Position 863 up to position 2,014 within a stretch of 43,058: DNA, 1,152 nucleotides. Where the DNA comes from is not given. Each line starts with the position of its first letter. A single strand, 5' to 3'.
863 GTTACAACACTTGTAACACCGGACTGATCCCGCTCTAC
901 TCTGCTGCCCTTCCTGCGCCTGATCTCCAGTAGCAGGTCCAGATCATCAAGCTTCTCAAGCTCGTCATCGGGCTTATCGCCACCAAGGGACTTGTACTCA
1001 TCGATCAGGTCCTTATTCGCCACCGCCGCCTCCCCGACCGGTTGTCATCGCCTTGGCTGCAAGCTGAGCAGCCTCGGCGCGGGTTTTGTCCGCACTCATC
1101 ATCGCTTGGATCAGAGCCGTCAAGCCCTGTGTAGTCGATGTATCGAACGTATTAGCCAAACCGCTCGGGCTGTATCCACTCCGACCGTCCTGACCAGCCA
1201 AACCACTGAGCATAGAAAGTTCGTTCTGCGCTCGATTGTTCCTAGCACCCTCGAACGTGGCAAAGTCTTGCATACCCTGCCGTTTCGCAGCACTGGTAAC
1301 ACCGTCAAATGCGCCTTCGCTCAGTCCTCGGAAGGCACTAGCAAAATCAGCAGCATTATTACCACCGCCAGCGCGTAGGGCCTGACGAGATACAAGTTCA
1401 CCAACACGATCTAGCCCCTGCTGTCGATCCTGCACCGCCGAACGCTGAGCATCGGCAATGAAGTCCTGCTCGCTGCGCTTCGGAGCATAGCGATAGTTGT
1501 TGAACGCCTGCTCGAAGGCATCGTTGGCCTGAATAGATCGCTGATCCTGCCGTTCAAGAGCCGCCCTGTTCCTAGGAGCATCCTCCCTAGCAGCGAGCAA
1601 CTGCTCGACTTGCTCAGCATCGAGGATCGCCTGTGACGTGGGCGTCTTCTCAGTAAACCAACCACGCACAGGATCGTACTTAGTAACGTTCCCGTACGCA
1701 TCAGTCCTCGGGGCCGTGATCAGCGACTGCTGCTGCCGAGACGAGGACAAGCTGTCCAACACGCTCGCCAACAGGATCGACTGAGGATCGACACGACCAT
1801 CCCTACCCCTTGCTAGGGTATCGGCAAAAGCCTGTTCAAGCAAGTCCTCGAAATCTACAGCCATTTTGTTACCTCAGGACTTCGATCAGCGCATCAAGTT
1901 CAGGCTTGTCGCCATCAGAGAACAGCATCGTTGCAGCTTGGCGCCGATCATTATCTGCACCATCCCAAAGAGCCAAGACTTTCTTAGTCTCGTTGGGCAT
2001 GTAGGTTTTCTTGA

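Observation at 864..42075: Genome-wide iterated 15-bp palindrome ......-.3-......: 45 copies in 42.9 kb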

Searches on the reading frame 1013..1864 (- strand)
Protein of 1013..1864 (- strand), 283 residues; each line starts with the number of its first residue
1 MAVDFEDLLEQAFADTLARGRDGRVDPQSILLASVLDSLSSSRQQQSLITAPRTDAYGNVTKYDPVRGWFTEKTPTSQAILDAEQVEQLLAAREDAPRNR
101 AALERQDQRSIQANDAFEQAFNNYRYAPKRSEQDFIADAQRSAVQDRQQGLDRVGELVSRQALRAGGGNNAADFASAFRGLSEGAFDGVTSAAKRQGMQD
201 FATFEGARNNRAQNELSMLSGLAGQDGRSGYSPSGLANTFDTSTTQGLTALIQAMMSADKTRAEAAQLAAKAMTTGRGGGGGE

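Call 7: search_protein_families(library=phrogs, proteins=[window:1013-1864:-])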
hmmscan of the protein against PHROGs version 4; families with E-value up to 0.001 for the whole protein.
window:1013-1864:- (283 aa): 0 families

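Call 47: search_protein_families(library=pfam, max_evalue=0.01, proteins=[window:1013-1864:-])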
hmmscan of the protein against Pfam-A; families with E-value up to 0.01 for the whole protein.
window:1013-1864:- (283 aa): 0 families
